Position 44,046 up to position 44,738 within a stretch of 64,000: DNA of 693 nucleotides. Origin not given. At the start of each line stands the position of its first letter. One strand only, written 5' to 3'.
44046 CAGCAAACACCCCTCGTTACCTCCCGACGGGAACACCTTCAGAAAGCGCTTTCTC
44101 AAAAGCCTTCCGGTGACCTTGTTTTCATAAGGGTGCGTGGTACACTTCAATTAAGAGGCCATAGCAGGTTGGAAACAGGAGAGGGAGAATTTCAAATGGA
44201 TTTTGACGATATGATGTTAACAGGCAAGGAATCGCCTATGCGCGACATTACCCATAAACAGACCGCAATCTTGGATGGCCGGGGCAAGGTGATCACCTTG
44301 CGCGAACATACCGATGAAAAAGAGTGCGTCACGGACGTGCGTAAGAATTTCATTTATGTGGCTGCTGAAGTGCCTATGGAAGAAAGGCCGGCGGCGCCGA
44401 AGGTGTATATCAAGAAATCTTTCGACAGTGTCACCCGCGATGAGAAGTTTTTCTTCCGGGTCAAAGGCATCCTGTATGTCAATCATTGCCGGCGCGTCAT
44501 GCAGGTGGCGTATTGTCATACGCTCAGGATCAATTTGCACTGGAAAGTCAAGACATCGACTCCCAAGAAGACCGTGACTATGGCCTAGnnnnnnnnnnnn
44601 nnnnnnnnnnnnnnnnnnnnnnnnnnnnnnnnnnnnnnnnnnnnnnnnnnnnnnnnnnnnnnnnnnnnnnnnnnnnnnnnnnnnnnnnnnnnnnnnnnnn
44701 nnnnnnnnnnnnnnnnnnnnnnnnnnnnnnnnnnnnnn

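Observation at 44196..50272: c-di-GMP-linked exopolysaccharide module: genes for a PEGA protein and a processive GT2 synthase, with a divergent PAS-GGDEF(degenerate)-EAL sensor gene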

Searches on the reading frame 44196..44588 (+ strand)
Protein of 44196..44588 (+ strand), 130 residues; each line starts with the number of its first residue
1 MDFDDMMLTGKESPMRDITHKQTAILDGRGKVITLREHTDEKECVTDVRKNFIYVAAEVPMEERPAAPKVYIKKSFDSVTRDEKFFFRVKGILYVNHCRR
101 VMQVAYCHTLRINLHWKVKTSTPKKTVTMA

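Call 3: search_protein_families(library=pfam, proteins=[window:44196-44588:+], max_evalue=0.1)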
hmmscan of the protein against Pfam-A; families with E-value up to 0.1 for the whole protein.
window:44196-44588:+ (130 aa): 0 families

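Call 4: search_protein_families(library=ncbifam, proteins=[window:44196-44588:+], max_evalue=0.1)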
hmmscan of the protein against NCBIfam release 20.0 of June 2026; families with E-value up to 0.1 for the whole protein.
window:44196-44588:+ (130 aa): 0 families

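Call 85: search_solved_structures(query=window:44196-44585:+, max_evalue=1)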
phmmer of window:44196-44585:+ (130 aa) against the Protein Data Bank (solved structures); distinct sequences matched with E-value up to 1: 40.
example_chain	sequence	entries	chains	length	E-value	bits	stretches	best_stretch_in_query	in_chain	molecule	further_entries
8rx1_7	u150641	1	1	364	0.16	15.2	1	16-77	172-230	Actin b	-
2hf3_A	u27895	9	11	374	0.17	15.1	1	16-77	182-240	Actin-5C | beta actin | Actin, cytoplasmic 1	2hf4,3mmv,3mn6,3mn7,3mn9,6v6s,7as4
3eks_A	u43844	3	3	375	0.17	15.1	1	16-77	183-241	Actin-5C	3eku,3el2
9i8g_U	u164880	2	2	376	0.17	15.1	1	16-77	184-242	Actin, cytoplasmic 1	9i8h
4jhd_A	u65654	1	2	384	0.17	15.1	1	16-77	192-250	Actin-5C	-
8a5d_V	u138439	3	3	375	0.19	14.9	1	16-77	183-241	Actin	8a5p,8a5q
1c0f_A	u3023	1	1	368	0.27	14.5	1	16-77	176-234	ACTIN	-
3chw_A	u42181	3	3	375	0.28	14.4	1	16-77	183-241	Major actin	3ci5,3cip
3b63_C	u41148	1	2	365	0.31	14.3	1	16-77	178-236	Actin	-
3b63_A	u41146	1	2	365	0.31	14.2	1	16-77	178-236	Actin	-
8thx_A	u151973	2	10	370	0.32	14.2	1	16-77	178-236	Actin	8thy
8ti3_A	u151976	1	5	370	0.32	14.2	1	16-77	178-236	Actin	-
7yfn_A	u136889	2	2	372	0.32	14.2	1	16-77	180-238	Actin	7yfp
1yag_A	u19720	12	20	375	0.32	14.2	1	16-77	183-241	PROTEIN (ACTIN) | Actin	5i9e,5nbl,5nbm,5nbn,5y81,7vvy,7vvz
1yvn_A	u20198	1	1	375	0.33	14.2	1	16-77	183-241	PROTEIN (ACTIN)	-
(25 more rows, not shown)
